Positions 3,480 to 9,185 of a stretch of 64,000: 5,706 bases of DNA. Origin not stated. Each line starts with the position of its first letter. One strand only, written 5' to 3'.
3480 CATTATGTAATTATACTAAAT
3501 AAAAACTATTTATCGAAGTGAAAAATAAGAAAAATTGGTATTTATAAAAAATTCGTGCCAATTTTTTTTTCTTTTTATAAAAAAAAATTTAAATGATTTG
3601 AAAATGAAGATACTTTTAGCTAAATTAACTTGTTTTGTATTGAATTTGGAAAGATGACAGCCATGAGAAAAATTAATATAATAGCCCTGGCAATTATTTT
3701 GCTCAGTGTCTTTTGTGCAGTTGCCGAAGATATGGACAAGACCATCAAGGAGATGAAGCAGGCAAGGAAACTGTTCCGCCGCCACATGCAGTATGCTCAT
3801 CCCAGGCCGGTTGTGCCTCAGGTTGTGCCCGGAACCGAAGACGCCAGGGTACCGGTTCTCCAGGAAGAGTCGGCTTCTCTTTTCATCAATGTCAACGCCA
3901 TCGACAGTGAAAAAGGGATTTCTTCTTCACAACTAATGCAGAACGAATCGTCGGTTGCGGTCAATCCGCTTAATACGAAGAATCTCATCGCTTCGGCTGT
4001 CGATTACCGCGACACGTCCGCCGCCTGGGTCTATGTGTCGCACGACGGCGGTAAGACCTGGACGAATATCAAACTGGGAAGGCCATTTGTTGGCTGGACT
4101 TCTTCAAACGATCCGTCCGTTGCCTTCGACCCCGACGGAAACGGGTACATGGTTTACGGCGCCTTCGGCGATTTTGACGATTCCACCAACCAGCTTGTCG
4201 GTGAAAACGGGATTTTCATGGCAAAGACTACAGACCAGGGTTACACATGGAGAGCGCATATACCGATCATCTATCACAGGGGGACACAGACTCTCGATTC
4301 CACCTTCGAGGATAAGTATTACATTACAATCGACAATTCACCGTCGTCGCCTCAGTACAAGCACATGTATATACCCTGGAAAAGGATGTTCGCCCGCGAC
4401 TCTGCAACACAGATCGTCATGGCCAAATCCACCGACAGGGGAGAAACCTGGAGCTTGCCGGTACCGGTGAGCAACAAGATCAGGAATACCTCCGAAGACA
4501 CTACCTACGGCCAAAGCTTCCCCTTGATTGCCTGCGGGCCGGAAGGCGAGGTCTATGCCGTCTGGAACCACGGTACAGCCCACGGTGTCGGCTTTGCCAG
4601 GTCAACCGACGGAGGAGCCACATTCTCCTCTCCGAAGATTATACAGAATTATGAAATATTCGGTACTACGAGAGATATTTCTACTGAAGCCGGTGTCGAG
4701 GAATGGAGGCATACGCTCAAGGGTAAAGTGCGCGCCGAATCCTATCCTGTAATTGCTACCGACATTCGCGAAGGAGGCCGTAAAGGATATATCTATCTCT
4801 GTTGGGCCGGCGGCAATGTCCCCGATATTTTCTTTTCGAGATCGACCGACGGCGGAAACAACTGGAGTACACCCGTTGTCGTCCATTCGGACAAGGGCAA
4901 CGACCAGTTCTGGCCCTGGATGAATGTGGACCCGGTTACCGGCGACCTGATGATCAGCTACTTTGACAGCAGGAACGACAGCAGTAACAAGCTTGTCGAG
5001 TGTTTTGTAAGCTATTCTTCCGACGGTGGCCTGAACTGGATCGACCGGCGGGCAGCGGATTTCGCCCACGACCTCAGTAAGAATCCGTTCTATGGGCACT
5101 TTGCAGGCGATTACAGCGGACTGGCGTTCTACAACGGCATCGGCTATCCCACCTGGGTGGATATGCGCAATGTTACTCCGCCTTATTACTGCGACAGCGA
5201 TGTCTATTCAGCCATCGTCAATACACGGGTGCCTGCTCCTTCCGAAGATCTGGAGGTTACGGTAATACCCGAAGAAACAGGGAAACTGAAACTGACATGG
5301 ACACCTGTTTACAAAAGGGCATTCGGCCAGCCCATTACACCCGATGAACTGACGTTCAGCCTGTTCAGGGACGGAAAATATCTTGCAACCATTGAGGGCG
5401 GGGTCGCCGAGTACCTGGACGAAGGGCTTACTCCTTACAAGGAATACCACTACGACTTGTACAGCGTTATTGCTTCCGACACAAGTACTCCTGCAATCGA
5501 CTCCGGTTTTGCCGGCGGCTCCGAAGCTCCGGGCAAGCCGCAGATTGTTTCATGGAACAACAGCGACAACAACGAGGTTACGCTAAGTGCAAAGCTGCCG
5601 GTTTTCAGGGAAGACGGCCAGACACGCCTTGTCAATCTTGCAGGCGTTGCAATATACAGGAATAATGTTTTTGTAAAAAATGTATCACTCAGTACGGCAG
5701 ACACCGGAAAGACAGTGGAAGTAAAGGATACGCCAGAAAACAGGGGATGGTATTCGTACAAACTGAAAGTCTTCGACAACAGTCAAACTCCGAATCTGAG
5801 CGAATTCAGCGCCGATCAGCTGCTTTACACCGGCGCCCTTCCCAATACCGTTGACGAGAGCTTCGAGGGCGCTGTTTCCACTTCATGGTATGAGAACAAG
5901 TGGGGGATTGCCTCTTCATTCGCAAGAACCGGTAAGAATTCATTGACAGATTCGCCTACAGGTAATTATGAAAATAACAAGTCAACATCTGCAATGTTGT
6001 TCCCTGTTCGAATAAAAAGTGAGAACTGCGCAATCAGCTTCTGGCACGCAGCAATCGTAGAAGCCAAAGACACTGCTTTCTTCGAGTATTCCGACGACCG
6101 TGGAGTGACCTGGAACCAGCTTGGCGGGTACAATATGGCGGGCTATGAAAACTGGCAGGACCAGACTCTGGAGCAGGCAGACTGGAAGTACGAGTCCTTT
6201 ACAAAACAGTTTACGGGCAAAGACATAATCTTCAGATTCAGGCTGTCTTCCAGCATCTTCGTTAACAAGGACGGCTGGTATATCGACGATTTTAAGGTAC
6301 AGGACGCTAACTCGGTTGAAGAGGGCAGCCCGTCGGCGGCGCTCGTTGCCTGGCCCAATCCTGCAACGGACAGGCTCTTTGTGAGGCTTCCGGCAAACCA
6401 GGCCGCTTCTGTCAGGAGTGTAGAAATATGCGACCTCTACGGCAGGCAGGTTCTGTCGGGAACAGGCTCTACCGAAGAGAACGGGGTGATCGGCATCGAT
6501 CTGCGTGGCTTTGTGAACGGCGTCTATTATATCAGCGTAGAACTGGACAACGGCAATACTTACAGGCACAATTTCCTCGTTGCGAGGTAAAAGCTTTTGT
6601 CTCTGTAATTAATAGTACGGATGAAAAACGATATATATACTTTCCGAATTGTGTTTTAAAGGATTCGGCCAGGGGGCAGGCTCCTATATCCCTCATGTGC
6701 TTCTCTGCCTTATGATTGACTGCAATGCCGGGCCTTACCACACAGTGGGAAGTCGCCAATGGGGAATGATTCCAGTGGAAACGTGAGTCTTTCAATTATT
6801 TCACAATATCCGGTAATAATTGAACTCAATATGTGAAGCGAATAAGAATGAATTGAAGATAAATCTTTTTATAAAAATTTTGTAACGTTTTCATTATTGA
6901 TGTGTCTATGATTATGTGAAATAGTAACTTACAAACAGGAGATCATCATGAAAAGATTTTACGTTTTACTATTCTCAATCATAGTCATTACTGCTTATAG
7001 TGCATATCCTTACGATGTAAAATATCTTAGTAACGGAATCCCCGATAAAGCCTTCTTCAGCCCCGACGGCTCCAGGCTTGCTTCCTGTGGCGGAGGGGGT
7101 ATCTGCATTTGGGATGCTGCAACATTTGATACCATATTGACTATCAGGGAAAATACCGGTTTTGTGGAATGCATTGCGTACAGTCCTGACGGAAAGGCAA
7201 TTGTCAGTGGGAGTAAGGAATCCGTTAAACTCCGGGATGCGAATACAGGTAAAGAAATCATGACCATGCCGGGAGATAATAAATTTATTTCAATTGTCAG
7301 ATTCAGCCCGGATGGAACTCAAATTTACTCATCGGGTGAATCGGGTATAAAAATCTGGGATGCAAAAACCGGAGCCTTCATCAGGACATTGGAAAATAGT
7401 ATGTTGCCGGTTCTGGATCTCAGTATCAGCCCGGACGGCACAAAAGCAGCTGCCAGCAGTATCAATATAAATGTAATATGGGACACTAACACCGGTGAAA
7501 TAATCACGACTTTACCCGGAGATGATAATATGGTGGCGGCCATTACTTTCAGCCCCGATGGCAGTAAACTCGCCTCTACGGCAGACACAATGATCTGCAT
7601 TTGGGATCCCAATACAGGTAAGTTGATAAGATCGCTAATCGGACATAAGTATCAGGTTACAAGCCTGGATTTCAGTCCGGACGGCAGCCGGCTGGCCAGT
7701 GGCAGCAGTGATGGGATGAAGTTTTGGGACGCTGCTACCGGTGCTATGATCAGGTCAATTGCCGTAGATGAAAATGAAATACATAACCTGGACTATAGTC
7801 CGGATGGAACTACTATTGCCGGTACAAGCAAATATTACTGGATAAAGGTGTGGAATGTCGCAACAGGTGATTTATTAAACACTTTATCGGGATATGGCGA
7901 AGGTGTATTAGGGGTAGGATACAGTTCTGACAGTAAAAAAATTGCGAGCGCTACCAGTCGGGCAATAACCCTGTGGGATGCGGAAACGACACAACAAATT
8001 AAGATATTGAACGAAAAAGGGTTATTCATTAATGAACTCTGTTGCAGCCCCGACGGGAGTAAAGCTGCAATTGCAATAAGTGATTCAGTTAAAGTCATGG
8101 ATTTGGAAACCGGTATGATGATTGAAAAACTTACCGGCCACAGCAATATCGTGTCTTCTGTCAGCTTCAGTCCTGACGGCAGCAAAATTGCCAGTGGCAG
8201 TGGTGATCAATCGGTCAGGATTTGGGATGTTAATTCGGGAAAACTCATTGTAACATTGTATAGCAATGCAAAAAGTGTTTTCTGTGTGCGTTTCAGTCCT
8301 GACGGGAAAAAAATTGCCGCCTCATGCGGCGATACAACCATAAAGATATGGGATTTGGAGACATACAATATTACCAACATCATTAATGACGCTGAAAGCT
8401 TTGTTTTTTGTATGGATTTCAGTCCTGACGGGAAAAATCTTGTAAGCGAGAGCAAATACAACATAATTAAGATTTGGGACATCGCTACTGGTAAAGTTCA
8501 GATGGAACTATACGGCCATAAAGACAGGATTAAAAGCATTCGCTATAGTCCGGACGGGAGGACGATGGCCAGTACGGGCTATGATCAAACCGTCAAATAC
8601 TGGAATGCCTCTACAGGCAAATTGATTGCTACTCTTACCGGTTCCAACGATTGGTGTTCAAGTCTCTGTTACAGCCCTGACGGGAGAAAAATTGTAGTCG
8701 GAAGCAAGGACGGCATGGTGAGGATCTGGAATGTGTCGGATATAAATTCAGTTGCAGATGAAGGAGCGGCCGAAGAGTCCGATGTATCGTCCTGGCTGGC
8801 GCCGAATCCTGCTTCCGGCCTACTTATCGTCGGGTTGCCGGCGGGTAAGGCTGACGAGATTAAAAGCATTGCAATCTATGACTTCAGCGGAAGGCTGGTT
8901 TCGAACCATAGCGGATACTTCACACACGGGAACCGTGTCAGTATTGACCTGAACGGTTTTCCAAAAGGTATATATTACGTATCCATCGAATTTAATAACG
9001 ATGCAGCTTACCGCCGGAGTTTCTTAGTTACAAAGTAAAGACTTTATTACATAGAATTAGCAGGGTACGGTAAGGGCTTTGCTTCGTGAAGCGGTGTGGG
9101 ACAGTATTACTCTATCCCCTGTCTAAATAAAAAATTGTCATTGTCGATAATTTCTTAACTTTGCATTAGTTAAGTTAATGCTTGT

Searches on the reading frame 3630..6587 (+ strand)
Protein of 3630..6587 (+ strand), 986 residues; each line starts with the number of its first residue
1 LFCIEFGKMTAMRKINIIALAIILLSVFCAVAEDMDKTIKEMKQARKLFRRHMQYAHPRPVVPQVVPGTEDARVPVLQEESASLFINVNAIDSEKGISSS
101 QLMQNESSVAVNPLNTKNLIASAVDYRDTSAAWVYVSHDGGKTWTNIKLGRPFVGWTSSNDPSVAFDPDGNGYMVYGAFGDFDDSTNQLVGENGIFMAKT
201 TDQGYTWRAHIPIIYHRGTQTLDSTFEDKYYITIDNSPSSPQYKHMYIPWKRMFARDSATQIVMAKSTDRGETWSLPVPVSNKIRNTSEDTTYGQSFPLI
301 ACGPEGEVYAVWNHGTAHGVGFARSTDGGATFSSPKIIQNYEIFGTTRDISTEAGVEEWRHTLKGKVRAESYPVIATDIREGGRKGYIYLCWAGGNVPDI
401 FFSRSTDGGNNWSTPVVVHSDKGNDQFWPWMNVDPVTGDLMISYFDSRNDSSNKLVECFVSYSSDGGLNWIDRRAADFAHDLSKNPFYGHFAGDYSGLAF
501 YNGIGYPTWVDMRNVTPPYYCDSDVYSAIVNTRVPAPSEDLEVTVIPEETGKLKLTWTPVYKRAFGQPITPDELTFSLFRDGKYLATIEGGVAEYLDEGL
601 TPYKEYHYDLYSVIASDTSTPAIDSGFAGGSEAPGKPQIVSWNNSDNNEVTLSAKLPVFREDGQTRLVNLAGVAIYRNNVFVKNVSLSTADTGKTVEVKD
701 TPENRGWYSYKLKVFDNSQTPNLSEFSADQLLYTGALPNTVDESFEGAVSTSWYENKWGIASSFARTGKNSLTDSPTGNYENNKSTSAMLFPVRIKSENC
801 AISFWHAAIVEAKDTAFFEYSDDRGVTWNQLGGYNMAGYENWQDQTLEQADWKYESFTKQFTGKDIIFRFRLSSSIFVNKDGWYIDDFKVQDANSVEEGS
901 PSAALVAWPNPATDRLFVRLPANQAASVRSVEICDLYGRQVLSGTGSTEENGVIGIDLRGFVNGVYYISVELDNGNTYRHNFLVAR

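Call 17: search_protein_families(library=ncbifam, proteins=[window:3630-6587:+], max_evalue=0.01)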
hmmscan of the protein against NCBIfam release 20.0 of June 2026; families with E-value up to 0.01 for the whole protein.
window:3630-6587:+ (986 aa): 4 families
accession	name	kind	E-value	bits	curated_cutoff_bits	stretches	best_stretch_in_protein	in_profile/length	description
TIGR04183.1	Por_Secre_tail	domain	1.8e-07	31.1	23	1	908-979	2-67/72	T9SS type A sorting domain-containing protein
NF038111.1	rhom_dep_M36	equivalog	7.5e-06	23.6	1700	1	841-895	1114-1168/1315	rhombosortase-dependent M36 family metallopeptidase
NF052323.1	T9SSA_dep_M6i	equivalog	0.00072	17.6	600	1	907-975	960-1029/1043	T9SS-dependent M6-like inactivated metalloprotease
NF038112.1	myxo_dep_M36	subfamily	0.00093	16.4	1500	1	836-909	1110-1181/1604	myxosortase-dependent M36 family metallopeptidase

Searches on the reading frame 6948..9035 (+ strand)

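Call 6: search_protein_families(library=pfam, proteins=[window:6948-9035:+], max_evalue=0.01)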
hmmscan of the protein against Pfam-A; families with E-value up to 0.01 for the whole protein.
window:6948-9035:+ (696 aa): 63 families (the best 25 are shown)
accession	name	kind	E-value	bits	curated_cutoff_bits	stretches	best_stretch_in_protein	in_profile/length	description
PF25173.1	Beta-prop_WDR3_1st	-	4e-113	375.9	154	4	422-596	10-184/184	WDR3 first beta-propeller domain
PF24807.1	WD40_CDC20-Fz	-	2.1e-107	359.3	200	6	339-552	74-292/292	CDC20/Fizzy WD40 domain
PF25174.1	Beta-prop_THOC3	-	1.1e-106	356.3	305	4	276-518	3-248/272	THOC3 beta-propeller domain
PF24814.1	WD40_Prp19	-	1.9e-105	352.4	320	5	380-563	30-215/281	Prp19 WD40 domain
PF00400.38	WD40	-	2.2e-91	296.9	27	9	392-427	4-39/39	WD domain, G-beta repeat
PF25175.1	Beta-prop_WDR5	-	1.7e-82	277.4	250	4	280-471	15-209/296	WDR5 beta-propeller domain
PF23414.1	Beta-prop_EML_2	-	1.3e-78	264.5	90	6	365-517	5-158/266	Echinoderm microtubule-associated protein second beta-propeller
PF25172.1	Beta-prop_WDR3_2nd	-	7.5e-68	229.3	140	4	323-597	5-289/293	WDR3 second beta-propeller domain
PF24817.1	WD40_WDHD1_1st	-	2.3e-64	217.8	109.9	9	483-565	86-168/291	WDHD1 first WD40 domain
PF25391.1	WD40_Gbeta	-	5e-55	187.3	150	5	48-217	75-250/340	G protein beta WD-40 repeat protein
PF25168.1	Beta-prop_WDR36-Utp21_2nd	-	6.8e-53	180.6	84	7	331-459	172-299/335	WDR36/Utp21 second beta-propeller domain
PF24796.1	WDR55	-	1.6e-46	159.2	200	4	439-615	51-227/296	WDR55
PF24782.2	WD40_MABP1-WDR62_2nd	-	7e-45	153.9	290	5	439-552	86-205/341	MABP1/WDR62 second WD40 domain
PF24805.1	EIF3I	-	2e-44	152.5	200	6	389-476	42-128/324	EIF3I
PF23381.1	Beta-prop_IFT122_1st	-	3.2e-44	151.7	28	5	360-476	13-126/350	IFT122 first beta-propeller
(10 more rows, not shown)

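Call 17: search_protein_families(library=ncbifam, proteins=[window:6948-9035:+], max_evalue=0.01)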
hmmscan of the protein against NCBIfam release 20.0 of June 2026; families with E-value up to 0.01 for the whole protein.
window:6948-9035:+ (696 aa): 7 families
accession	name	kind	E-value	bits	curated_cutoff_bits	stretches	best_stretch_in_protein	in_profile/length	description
TIGR02800.1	propeller_TolB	equivalog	7.1e-19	68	343.15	2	326-457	199-338/418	Tol-Pal system beta propeller repeat protein TolB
TIGR03866.1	PQQ_ABC_repeats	subfamily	1.5e-14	53.8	287.3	1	337-479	20-164/310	PQQ-dependent catabolism-associated beta-propeller protein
NF052340.1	hydrazine_beta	equivalog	1.1e-11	44.4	560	1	38-212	41-228/372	hydrazine synthase subunit beta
NF045725.1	TmcD_fam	equivalog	1.4e-09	37.3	440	0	325-456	272-395/412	electron transfer complex subunit TmcD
TIGR04183.1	Por_Secre_tail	domain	7.8e-09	35.4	23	1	618-689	2-67/72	T9SS type A sorting domain-containing protein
NF002183.0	PRK01029.1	equivalog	0.00011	21.4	405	0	403-472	284-360/429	Tol-Pal system protein TolB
NF053518.1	DipepPtdsDpp5Prph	equivalog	0.00028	19.6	900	0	453-545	218-317/655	dipeptidyl-peptidase Dpp5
